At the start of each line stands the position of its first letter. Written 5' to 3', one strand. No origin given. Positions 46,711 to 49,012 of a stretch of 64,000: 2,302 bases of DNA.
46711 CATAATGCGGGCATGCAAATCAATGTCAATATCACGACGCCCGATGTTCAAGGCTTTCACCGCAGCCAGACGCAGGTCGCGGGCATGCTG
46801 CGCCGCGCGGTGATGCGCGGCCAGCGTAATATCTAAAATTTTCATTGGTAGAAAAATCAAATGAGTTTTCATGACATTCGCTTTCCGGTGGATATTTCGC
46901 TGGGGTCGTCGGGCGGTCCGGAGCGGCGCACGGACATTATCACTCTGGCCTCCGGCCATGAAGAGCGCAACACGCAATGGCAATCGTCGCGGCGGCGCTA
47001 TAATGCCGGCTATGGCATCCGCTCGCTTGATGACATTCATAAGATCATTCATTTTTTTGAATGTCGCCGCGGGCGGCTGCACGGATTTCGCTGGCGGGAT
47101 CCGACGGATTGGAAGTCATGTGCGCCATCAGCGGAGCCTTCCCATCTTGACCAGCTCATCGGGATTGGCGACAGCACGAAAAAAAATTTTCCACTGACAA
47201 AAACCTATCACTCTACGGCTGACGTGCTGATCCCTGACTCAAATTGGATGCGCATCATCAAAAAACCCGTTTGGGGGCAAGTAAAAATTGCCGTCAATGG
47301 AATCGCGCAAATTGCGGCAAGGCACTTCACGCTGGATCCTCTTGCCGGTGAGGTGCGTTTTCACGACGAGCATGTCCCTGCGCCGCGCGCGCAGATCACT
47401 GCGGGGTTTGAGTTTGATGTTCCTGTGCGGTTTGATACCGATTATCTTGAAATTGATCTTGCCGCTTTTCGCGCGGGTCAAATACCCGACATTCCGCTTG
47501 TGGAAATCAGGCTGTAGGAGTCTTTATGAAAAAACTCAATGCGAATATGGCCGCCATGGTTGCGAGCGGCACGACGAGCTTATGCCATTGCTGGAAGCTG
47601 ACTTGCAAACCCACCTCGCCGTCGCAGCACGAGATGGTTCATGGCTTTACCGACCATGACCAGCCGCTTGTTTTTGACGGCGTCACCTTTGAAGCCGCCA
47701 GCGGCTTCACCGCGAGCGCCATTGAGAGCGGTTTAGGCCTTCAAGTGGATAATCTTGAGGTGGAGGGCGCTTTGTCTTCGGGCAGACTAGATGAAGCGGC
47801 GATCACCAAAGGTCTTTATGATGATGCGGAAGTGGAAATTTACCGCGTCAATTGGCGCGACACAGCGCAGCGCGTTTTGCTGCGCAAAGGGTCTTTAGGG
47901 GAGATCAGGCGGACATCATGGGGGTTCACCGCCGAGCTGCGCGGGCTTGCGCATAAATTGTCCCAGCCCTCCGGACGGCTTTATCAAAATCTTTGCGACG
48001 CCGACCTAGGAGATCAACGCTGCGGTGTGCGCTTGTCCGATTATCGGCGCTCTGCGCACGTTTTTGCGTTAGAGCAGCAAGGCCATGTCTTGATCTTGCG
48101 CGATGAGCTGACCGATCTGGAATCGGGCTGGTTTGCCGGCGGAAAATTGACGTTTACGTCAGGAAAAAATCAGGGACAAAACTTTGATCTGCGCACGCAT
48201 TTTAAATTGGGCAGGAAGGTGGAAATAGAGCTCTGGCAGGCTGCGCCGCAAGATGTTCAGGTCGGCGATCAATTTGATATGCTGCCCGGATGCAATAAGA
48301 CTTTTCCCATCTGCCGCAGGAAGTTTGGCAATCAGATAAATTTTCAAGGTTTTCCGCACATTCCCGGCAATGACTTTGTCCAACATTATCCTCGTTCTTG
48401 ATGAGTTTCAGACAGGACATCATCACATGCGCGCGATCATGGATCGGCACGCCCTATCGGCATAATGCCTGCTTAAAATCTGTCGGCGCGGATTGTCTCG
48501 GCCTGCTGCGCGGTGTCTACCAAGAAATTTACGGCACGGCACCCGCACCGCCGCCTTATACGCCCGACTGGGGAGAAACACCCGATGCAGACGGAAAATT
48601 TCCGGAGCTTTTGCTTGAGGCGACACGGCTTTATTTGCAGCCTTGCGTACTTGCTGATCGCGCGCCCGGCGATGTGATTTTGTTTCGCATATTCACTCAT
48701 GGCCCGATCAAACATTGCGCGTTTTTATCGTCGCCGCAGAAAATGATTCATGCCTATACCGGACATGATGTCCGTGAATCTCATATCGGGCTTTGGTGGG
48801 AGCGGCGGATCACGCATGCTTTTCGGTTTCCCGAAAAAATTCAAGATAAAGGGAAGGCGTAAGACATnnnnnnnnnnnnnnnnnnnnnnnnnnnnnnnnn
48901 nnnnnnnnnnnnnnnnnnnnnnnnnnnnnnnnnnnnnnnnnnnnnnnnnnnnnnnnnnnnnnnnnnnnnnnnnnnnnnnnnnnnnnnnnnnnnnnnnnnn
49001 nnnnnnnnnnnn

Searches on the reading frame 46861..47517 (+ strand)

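Call 23: search_protein_families(library=pfam, proteins=[window:46861-47517:+], max_evalue=0.01)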
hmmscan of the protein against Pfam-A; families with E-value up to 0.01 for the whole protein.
window:46861-47517:+ (218 aa): 1 family
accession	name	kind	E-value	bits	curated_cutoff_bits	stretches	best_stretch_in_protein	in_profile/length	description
PF09343.15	DUF2460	-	4.6e-80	268.3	30.4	1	4-217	1-205/205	Conserved hypothetical protein 2217 (DUF2460)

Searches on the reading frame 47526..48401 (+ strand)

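Call 23: search_protein_families(library=pfam, proteins=[window:47526-48401:+], max_evalue=0.01)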
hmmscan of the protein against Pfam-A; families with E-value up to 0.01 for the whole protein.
window:47526-48401:+ (291 aa): 2 families
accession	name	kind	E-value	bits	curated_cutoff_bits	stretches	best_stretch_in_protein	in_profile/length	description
PF09931.15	Phage_phiJL001_Gp84_N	-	1.4e-57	194.7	26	1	6-168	2-159/160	Baseplate hub protein, N-terminal attachment domain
PF09356.15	Phage_BR0599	-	8.8e-27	93.7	22.9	1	201-283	1-80/80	Phage conserved hypothetical protein BR0599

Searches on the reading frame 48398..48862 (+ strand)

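Call 23: search_protein_families(library=pfam, proteins=[window:48398-48862:+], max_evalue=0.01)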
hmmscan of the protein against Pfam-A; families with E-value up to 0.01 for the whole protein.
window:48398-48862:+ (154 aa): 1 family
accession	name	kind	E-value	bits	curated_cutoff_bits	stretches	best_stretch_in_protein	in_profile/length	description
PF00877.26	NLPC_P60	-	2.7e-06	27.8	23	1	17-140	1-102/105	NlpC/P60 family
